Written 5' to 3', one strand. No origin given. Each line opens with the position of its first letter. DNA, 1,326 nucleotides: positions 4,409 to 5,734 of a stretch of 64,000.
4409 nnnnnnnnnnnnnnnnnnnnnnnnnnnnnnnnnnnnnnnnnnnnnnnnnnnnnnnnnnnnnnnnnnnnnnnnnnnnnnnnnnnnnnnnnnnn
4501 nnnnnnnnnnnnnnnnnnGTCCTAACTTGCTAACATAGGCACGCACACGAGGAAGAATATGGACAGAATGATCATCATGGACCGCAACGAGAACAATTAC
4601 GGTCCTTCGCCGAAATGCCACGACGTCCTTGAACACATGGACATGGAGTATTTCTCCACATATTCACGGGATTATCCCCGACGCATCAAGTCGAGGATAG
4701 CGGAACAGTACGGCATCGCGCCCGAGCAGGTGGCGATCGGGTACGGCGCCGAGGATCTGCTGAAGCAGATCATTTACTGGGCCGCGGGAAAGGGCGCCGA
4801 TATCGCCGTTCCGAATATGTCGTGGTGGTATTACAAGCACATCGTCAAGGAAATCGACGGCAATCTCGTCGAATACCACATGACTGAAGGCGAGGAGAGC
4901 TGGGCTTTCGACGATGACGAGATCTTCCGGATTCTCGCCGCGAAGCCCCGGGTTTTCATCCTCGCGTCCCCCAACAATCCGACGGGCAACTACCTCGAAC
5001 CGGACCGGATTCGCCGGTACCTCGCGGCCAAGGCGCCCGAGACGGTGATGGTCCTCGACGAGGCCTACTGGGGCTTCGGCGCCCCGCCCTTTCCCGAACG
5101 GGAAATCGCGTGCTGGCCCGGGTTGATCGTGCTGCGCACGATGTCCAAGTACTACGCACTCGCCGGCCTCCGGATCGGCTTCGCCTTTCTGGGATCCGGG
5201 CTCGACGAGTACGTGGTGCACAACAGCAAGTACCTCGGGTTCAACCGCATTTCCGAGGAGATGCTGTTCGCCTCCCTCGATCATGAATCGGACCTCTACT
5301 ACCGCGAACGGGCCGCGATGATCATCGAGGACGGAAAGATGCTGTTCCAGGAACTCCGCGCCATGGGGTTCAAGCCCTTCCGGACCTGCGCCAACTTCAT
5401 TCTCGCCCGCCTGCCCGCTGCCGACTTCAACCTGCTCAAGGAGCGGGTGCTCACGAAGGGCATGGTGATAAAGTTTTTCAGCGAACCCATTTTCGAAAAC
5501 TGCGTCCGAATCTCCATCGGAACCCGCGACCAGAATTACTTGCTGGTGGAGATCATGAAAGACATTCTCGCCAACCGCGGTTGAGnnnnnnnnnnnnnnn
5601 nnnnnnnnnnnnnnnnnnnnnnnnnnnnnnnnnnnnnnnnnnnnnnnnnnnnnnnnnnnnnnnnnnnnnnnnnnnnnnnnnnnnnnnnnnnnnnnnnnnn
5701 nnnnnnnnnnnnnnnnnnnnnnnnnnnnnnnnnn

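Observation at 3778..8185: Self-contained head-group module: LicD plus two LicC-type cytidylyltransferases plus two HisC/CobD-type PLP enzymes, without LicA/LicB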

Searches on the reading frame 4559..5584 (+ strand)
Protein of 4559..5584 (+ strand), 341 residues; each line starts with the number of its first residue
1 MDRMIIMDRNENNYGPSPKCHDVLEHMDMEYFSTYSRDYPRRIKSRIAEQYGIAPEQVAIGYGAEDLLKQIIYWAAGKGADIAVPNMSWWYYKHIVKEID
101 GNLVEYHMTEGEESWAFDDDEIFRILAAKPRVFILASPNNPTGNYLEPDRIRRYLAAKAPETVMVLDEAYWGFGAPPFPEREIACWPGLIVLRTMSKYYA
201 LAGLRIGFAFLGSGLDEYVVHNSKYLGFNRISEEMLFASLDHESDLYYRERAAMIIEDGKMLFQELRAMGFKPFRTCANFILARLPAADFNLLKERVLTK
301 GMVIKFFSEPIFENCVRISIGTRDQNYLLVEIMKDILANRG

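Call 4: search_protein_families(library=pfam, proteins=[window:4559-5584:+], max_evalue=0.01)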
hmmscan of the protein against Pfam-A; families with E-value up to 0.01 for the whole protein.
window:4559-5584:+ (341 aa): 1 family
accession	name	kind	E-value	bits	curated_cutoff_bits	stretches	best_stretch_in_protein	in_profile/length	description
PF00155.27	Aminotran_1_2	-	4.8e-32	112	19.7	1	7-327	6-355/361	Aminotransferase class I and II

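Call 5: search_protein_families(library=ncbifam, proteins=[window:4559-5584:+], max_evalue=0.01)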
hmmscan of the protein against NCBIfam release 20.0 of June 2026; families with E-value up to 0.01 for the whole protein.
window:4559-5584:+ (341 aa): 57 families (the best 25 are shown)
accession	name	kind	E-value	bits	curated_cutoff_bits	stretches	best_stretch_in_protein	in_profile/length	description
TIGR01141.1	hisC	equivalog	2.3e-60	204.3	276.55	1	4-335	22-348/349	histidinol-phosphate transaminase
NF003496.0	PRK05166.1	equivalog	6.9e-45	153.4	540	1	7-337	41-370/373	histidinol-phosphate transaminase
NF002878.0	PRK03321.1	subfamily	1.1e-41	142.8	374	1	8-338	28-350/352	histidinol-phosphate transaminase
TIGR01140.1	L_thr_O3P_dcar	equivalog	2.8e-35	122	290.55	1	28-332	38-329/331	threonine-phosphate decarboxylase CobD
NF006014.0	PRK08153.1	equivalog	1.6e-33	116.1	510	1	9-338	40-365/370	pyridoxal phosphate-dependent aminotransferase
NF002877.0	PRK03317.1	equivalog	3.8e-30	104.9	409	1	5-338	34-368/374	histidinol-phosphate transaminase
NF006580.0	PRK09105.1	subfamily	1.4e-28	99.8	444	1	4-326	48-360/375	pyridoxal phosphate-dependent aminotransferase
NF051461.1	pyoverd_PtaA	equivalog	6e-25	87.7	500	1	4-325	36-348/359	pyoverdine biosynthesis transaminase PtaA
NF002726.0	PRK02610.1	equivalog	2.8e-22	79.2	391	1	49-338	85-370/374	histidinol-phosphate transaminase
NF041364.1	GntC_guanitoxin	equivalog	6.4e-22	77.9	415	1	42-305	41-321/356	guanitoxin biosynthesis PLP-dependent (S)-gamma-hydroxy-L-arginine cyclodehydratase GntC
NF006225.0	PRK08354.1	equivalog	1.3e-17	64.2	288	1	30-336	40-315/318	putative aminotransferase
NF005732.0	PRK07550.1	equivalog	6.2e-16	58.4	366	1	45-210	81-252/389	aminotransferase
NF005915.1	PRK07908.1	equivalog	9.3e-16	58.1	360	1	39-305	44-301/332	Rv2231c family histidinol phosphate aminotransferase CobC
NF005601.0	PRK07337.1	equivalog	1.4e-15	57.3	496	1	45-271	83-313/394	pyridoxal phosphate-dependent aminotransferase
NF005021.0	PRK06425.1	equivalog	2e-13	50.2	353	1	26-338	28-332/335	histidinol-phosphate aminotransferase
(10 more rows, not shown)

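Call 7: search_solved_structures(query=window:4559-5584:+, max_evalue=0.00001)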
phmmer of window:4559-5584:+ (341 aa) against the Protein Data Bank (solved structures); distinct sequences matched with E-value up to 0.00001: 45.
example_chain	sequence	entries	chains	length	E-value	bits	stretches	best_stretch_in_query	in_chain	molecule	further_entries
8bj1_A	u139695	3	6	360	1.5e-30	109.7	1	4-330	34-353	histidinol-phosphate aminotransferase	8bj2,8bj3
8bj4_A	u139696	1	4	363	1.6e-30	109.7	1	4-330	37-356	histidinol-phosphate aminotransferase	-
7szp_A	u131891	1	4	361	2.4e-25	92.7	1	32-331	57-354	Histidinol-phosphate aminotransferase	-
1fg3_A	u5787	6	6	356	3.1e-25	92.3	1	30-333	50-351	HISTIDINOL PHOSPHATE AMINOTRANSFERASE | HISTIDINOL-PHOSPHATE AMINOTRANSFERASE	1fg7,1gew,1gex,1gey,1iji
3hdo_A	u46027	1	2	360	6.7e-25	91.2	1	5-336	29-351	Histidinol-phosphate aminotransferase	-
4r2n_A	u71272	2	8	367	1.3e-21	80.3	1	7-294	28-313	Putative phenylalanine aminotransferase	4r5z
6oux_A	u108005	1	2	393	8.8e-21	77.6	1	38-338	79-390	Threonine phosphate decarboxylase-like enzyme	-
3euc_A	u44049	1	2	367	2.6e-20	76.1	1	7-332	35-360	Histidinol-phosphate aminotransferase 2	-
4wbt_A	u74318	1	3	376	3.1e-20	75.8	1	9-336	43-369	Probable histidinol-phosphate aminotransferase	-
3ly1_A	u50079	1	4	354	1.1e-19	74.1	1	3-335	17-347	Putative histidinol-phosphate aminotransferase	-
1h1c_A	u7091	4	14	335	4.3e-19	72.1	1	127-331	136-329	HISTIDINOL-PHOSPHATE AMINOTRANSFERASE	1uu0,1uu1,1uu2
2f8j_A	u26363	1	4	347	4.9e-19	71.9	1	127-331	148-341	Histidinol-phosphate aminotransferase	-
9t0w_A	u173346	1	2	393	8.8e-17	64.5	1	54-310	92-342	Histidinol-phosphate aminotransferase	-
4r8d_A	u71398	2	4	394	8.9e-17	64.5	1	54-310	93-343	Histidinol-phosphate aminotransferase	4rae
3ffh_A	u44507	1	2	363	2.7e-15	59.6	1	7-334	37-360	Histidinol-phosphate aminotransferase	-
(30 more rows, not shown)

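Call 13: list_cluster_members(proteins=[P0001, window:4559-5584:+, window:5586-6302:+, window:3778-4518:-])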
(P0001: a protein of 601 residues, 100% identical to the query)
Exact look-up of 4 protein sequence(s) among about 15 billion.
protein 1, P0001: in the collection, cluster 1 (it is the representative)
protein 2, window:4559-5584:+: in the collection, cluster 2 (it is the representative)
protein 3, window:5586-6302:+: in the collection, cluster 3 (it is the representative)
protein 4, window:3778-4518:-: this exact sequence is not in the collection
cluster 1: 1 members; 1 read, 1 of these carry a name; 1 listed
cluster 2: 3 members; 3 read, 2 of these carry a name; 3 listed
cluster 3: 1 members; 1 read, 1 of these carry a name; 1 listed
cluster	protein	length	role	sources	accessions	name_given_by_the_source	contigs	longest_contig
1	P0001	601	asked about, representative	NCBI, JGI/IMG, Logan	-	histidinol-phosphate/aromatic aminotransferase/cobyric acid decarboxylase-like ...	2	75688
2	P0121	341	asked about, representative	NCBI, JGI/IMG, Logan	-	histidinol-phosphate aminotransferase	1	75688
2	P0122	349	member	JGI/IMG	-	histidinol-phosphate aminotransferase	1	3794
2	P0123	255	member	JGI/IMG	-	-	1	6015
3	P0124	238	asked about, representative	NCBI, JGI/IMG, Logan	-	choline kinase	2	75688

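Call 31: find_homologous_proteins(query=window:4559-5584:+, max_evalue=1e-20)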
Query window:4559-5584:+ (341 aa): 3594 proteins with E <= 1e-20 among 8000 candidates; the best 120 are listed.
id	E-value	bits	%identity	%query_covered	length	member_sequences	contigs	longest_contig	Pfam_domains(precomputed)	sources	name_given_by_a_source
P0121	4.7e-233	791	100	100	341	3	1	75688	PF00155.28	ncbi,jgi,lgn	jgi:histidinol-phosphate aminotransferase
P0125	1.8e-202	690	87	100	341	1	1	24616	PF00155.28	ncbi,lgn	-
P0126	1.9e-198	677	84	100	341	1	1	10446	PF00155.28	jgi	jgi:histidinol-phosphate aminotransferase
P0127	1.8e-195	667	83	99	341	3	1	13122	PF00155.28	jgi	jgi:histidinol-phosphate aminotransferase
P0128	6.9e-195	665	83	100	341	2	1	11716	PF00155.28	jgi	jgi:histidinol-phosphate aminotransferase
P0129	6.7e-190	649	82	100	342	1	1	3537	PF00155.28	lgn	-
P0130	6.4e-189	645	82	99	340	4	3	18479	PF00155.28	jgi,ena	jgi:histidinol-phosphate aminotransferase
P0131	8.3e-173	592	74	100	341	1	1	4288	PF00155.28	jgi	jgi:histidinol-phosphate aminotransferase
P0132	4.3e-171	587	73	100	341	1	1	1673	PF00155.28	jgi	-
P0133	4.5e-171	587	73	100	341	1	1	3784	PF00155.28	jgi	jgi:histidinol-phosphate aminotransferase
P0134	1.5e-170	585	73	100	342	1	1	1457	PF04864.20,PF00155.28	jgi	jgi:histidinol-phosphate aminotransferase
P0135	3.1e-169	581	73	99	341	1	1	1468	PF00155.28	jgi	jgi:histidinol-phosphate aminotransferase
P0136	4.6e-167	574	72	100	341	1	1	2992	PF00155.28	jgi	jgi:histidinol-phosphate aminotransferase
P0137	1.6e-165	568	70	100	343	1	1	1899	PF00155.28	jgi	jgi:histidinol-phosphate aminotransferase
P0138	1.4e-163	562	70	100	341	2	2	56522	PF00155.28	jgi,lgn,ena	-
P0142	1.1e-160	553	68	100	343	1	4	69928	PF04864.20,PF00155.28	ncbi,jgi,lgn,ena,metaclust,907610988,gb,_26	metaclust:\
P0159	2.2e-112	394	51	97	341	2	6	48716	PF04864.20,PF00155.28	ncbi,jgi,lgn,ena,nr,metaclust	ncbi:MAG: hypothetical protein A2Y41_07530 [Spirochaetes bacterium GWB1_36_13]|nr:MAG: hypothetical 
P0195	2.2e-83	298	43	99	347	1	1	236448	PF00155.28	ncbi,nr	ncbi:MAG: histidinol-phosphate aminotransferase family protein [Melioribacteraceae bacterium]|nr:his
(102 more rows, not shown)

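Call 32: find_encoding_contigs(protein=P0142, flank=8000, max_places=1)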
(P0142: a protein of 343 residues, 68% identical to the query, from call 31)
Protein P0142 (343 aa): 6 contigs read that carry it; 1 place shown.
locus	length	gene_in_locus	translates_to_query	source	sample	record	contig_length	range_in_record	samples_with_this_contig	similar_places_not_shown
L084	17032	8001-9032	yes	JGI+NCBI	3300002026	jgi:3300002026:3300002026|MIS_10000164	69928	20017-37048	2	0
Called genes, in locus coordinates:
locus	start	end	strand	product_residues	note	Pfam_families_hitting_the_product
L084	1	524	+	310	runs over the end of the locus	PF00535:Glycos_transf_2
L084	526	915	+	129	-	PF04138:GtrA_DPMS_TM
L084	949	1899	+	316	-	PF00535:Glycos_transf_2, PF13641:Glyco_tranf_2_3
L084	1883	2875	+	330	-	PF00535:Glycos_transf_2, PF13641:Glyco_tranf_2_3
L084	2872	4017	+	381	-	PF13579:Glyco_trans_4_4, PF00534:Glycos_transf_1, PF13692:Glyco_trans_1_4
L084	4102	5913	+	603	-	PF00483:NTP_transferase (weak), PF01128:IspD (weak), PF12804:NTP_transf_3, PF00155:Aminotran_1_2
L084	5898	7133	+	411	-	PF13439:Glyco_transf_4, PF13579:Glyco_trans_4_4, PF00534:Glycos_transf_1, PF13692:Glyco_trans_1_4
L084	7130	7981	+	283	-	-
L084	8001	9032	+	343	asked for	PF00155:Aminotran_1_2, PF04864:Alliinase_C (weak)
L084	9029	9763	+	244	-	PF00483:NTP_transferase, PF12804:NTP_transf_3, PF20202:DUF6564 (weak)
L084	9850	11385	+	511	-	PF13231:PMT_2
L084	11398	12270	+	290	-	PF00535:Glycos_transf_2, PF13641:Glyco_tranf_2_3 (weak)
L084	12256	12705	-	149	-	PF04138:GtrA_DPMS_TM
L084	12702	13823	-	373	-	PF13439:Glyco_transf_4, PF13579:Glyco_trans_4_4, PF20706:GT4-conflict, PF00534:Glycos_transf_1, PF13692:Glyco_trans_1_4, PF13524:Glyco_trans_1_2 (weak)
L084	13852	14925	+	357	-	PF13524:Glyco_trans_1_2 (weak)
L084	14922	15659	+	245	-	PF01066:CDP-OH_P_transf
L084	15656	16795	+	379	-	PF20706:GT4-conflict (weak), PF00534:Glycos_transf_1, PF13692:Glyco_trans_1_4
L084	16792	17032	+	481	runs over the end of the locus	PF02397:Bac_transf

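Call 33: find_encoding_contigs(protein=P0159, flank=8000, max_places=1)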
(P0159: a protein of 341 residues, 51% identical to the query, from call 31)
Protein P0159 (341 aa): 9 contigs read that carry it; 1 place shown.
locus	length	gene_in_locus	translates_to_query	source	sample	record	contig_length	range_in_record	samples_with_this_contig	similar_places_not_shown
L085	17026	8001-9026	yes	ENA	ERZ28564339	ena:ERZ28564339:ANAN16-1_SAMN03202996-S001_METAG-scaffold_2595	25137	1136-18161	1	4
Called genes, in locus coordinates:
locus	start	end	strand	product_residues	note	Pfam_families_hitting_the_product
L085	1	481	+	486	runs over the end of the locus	PF02120:Flg_hook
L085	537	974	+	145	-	PF03963:FlgD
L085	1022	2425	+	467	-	PF00460:Flg_bb_rod, PF22692:LlgE_F_G_D1 (weak), PF07559:FlgE_D2, PF06429:Flg_bbr_C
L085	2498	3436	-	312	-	PF02558:ApbA, PF08546:ApbA_C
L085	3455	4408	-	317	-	PF02230:Abhydrolase_2 (faint), PF00561:Abhydrolase_1, PF12146:Hydrolase_4, PF12697:Abhydrolase_6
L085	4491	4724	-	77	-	-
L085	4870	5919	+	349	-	-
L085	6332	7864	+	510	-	PF12072:RNase_Y_N, PF00013:KH_1, PF22891:KH_PNO1_2nd (weak), PF08668:HDOD (faint), PF01966:HD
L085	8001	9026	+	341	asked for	PF00155:Aminotran_1_2, PF04864:Alliinase_C (weak)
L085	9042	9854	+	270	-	PF01066:CDP-OH_P_transf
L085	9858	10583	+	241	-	PF00483:NTP_transferase, PF12804:NTP_transf_3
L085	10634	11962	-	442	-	PF13229:Beta_helix (faint)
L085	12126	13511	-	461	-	PF02310:B12-binding, PF19864:Radical_SAM_N2 (weak), PF04055:Radical_SAM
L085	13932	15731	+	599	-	PF00196:GerE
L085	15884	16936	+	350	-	PF00404:Dockerin_1 (weak)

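Call 34: find_encoding_contigs(protein=P0195, flank=8000, max_places=1)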
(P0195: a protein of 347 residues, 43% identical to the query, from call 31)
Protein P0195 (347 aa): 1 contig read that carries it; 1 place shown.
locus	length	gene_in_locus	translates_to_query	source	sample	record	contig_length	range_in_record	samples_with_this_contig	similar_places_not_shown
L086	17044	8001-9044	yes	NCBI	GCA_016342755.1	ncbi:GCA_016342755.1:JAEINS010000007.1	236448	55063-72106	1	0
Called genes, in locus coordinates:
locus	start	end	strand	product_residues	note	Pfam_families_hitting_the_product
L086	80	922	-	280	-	PF02527:GidB (weak), PF13489:Methyltransf_23, PF13847:Methyltransf_31, PF02390:Methyltransf_4 (weak), PF08241:Methyltransf_11, PF08242:Methyltransf_12, PF13649:Methyltransf_25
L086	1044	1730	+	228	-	PF00027:cNMP_binding, PF13545:HTH_Crp_2, PF00325:Crp (weak)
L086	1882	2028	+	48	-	-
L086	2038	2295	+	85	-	-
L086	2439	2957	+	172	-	-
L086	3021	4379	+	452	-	PF20969:MASE11, PF00512:HisKA, PF02518:HATPase_c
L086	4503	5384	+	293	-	PF01297:ZnuA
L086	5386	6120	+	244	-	PF02463:SMC_N (weak), PF13476:AAA_23 (weak), PF00005:ABC_tran, PF13304:AAA_21 (weak)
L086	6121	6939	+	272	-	PF00950:ABC-3, PF01032:FecCD (weak)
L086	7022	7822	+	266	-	PF01810:LysE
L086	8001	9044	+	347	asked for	PF00155:Aminotran_1_2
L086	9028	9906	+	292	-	PF01066:CDP-OH_P_transf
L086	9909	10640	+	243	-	PF00483:NTP_transferase, PF12804:NTP_transf_3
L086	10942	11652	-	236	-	PF00392:GntR, PF07729:FCD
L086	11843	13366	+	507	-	PF05235:CHAD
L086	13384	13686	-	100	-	-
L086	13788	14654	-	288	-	PF20244:DUF6599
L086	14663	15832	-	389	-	PF04015:DUF362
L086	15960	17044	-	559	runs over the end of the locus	PF20250:FapA_N, PF03961:FapA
